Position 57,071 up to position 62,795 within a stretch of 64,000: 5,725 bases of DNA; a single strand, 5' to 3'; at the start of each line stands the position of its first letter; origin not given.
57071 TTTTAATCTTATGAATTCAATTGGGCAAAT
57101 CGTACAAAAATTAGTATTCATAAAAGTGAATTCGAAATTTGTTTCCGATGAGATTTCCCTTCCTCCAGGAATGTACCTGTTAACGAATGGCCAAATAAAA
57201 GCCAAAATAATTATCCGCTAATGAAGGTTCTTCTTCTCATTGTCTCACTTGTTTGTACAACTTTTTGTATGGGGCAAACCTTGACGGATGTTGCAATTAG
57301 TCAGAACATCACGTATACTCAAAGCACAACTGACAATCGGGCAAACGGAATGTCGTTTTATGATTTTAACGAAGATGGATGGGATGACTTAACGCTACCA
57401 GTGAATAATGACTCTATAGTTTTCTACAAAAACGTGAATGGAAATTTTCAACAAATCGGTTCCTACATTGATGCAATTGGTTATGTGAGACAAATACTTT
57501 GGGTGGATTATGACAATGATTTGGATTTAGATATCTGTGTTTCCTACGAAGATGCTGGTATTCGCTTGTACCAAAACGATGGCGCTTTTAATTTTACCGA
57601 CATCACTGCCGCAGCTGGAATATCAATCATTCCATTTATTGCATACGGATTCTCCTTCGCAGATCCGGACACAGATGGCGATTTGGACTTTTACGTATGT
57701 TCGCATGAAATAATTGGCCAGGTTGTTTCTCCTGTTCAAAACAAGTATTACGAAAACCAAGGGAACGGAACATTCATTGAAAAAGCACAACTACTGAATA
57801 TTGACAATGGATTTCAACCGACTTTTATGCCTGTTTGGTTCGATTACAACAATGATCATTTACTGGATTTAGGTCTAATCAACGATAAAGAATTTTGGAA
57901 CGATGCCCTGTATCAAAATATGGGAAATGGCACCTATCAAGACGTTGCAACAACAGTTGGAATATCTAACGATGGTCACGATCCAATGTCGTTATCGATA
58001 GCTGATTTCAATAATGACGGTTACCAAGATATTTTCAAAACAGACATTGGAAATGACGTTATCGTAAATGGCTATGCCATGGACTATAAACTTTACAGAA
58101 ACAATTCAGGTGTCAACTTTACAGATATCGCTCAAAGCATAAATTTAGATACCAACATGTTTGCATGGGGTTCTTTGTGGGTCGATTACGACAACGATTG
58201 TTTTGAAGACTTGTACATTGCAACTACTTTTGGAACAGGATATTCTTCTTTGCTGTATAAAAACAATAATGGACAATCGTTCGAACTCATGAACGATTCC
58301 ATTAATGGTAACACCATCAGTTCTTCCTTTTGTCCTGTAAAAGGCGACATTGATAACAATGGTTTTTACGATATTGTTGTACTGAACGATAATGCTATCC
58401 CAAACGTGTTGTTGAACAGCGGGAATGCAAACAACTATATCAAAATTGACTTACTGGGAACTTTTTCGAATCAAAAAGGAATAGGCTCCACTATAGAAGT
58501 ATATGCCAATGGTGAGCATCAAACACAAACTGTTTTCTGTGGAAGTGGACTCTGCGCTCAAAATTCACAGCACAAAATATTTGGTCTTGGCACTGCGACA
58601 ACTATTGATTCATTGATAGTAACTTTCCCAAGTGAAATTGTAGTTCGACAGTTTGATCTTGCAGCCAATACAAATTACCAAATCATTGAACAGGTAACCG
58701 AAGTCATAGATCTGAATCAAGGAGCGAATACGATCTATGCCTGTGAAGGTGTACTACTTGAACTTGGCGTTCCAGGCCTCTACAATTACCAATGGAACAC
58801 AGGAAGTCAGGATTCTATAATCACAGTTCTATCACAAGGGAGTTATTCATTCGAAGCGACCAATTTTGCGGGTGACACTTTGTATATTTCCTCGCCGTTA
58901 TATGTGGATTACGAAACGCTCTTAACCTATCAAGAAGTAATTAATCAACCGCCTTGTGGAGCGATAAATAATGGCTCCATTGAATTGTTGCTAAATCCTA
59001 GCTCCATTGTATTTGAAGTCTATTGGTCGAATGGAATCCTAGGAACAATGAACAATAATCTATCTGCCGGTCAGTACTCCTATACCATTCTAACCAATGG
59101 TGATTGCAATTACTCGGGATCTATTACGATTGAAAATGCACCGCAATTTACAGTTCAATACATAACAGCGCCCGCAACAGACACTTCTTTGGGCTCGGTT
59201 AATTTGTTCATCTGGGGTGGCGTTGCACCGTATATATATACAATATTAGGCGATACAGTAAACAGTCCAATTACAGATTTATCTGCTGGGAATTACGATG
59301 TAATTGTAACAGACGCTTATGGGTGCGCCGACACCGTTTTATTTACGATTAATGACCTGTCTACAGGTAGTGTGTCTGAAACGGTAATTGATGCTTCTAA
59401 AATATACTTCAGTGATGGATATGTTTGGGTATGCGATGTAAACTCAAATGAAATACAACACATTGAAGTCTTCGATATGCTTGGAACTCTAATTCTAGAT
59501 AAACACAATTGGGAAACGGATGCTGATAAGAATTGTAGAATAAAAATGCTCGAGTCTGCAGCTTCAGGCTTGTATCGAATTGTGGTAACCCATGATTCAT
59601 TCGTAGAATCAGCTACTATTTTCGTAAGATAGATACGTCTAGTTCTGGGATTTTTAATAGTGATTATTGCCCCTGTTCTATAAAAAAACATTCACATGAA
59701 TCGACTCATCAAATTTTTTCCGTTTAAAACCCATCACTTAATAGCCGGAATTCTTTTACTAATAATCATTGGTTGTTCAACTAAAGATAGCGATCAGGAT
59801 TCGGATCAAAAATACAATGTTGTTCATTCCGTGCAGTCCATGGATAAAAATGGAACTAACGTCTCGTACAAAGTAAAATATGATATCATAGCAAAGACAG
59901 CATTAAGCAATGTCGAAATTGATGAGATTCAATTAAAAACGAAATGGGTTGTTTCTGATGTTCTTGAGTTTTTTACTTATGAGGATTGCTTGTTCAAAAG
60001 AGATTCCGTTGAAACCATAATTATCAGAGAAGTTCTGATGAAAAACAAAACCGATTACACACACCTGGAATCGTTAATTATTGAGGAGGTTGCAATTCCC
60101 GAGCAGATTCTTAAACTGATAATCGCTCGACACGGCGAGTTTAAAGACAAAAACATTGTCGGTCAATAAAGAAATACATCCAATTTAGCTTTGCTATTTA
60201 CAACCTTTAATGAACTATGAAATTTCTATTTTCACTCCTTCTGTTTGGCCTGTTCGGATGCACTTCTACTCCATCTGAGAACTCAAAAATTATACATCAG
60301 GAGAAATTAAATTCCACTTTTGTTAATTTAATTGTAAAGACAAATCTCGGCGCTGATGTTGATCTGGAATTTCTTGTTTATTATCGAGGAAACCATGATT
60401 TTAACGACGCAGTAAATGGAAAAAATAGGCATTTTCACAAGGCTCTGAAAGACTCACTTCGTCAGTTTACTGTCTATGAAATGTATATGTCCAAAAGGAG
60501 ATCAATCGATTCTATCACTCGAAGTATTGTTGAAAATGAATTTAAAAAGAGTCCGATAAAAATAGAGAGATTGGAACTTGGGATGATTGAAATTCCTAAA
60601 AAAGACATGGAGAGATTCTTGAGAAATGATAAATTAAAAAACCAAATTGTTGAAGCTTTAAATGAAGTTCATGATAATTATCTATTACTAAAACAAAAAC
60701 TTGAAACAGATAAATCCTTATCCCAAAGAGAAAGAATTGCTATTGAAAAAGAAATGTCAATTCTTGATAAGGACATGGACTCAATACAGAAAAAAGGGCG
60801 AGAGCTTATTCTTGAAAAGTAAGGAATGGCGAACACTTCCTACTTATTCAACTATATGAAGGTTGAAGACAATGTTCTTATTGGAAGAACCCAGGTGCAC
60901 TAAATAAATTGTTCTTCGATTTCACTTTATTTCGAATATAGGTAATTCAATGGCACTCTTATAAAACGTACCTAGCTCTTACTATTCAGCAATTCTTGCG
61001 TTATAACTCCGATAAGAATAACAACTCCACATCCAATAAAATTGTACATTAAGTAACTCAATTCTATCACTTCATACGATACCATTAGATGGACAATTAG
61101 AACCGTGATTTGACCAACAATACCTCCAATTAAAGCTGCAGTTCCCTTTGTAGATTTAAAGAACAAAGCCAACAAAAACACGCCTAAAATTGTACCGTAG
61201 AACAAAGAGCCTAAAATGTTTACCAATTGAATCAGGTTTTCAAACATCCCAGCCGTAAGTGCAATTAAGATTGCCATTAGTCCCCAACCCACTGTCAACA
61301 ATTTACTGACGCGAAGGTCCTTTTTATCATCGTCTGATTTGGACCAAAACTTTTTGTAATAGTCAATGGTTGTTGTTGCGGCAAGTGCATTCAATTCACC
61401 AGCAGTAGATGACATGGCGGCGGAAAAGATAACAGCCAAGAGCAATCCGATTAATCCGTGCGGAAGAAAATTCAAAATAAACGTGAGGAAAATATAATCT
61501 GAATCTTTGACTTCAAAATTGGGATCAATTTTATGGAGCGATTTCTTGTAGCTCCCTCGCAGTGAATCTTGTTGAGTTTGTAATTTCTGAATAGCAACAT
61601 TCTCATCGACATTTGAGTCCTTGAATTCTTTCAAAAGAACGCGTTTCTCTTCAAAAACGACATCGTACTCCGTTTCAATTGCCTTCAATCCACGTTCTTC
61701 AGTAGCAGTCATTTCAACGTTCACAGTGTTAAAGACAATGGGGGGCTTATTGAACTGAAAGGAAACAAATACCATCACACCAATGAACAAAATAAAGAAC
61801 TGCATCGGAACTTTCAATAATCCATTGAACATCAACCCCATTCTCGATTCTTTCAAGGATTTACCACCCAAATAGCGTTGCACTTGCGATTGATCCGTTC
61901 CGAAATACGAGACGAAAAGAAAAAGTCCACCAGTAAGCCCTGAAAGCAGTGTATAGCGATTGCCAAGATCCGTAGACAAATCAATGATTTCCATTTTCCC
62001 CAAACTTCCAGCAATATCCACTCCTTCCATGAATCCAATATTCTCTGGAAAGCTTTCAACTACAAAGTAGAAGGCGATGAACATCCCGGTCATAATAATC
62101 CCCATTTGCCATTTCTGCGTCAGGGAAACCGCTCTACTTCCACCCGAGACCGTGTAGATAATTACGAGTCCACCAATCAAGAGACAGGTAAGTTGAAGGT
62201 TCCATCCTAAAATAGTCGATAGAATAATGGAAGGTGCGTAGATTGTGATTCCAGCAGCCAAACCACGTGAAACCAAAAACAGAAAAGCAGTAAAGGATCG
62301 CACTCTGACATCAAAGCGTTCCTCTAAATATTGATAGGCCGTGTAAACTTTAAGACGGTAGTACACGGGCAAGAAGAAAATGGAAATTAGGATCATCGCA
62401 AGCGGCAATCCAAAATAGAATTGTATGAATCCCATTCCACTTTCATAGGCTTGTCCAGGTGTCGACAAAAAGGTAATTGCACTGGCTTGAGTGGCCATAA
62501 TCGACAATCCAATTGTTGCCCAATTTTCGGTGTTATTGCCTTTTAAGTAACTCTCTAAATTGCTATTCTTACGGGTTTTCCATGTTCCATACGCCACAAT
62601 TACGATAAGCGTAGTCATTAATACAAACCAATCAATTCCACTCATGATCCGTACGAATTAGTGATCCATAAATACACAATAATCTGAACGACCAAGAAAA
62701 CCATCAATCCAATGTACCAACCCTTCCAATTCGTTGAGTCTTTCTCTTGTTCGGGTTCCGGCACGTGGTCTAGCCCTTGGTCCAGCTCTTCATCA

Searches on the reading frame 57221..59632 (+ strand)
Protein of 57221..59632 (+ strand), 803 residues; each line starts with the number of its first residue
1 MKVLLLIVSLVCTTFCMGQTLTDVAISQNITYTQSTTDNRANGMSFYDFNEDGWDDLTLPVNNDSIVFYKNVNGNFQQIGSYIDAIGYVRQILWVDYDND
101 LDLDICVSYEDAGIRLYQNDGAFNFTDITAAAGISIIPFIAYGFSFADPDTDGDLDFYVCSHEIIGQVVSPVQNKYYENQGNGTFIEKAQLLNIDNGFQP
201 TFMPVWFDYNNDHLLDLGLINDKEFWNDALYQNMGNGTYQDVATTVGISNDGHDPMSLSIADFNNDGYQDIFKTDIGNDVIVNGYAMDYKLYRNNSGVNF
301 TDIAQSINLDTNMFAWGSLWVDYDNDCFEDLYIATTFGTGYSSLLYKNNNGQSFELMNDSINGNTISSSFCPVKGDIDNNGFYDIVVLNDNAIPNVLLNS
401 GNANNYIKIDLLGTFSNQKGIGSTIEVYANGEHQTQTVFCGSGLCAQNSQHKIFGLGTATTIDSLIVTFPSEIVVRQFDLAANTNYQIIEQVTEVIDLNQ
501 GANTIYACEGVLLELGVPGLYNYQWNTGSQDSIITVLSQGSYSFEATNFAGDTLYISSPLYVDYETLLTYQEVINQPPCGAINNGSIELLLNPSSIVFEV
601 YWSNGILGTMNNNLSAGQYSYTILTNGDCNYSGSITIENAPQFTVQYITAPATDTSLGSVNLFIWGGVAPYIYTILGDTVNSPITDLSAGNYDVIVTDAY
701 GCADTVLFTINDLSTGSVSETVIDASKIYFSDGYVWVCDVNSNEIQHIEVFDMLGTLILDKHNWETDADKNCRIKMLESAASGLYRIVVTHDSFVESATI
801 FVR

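Call 12: search_protein_families(library=pfam, proteins=[window:57221-59632:+], max_evalue=0.01)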
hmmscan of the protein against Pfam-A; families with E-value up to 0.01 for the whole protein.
window:57221-59632:+ (803 aa): 2 families
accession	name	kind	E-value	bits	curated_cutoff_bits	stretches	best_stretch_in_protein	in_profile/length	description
PF13517.12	FG-GAP_3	-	1.1e-27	96.8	26.9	6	208-272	1-60/61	FG-GAP-like repeat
PF07593.17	UnbV_ASPIC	-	1.3e-12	47.8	23.4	1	420-486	1-67/68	ASPIC and UnbV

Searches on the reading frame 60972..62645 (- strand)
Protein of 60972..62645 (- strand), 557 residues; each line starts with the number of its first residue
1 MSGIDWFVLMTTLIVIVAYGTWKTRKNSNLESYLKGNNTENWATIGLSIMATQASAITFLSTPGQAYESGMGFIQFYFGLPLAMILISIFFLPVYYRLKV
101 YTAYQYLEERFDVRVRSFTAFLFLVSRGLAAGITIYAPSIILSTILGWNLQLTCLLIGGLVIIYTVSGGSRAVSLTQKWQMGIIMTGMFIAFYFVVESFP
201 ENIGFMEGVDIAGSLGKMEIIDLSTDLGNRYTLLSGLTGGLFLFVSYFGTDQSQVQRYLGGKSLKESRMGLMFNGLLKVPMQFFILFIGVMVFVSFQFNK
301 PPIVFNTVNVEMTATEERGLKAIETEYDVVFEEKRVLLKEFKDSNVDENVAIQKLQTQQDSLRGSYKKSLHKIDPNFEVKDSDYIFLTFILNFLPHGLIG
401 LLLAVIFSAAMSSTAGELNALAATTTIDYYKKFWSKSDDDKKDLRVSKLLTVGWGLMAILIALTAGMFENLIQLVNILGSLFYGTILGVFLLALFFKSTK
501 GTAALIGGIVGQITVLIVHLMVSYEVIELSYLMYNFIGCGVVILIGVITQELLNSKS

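Call 12: search_protein_families(library=pfam, proteins=[window:60972-62645:-], max_evalue=0.01)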
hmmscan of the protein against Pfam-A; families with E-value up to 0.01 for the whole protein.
window:60972-62645:- (557 aa): 1 family
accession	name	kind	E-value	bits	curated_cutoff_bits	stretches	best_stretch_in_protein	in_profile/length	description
PF00474.23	SSF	-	1.4e-40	139.9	22.8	2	38-296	6-257/406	Sodium:solute symporter family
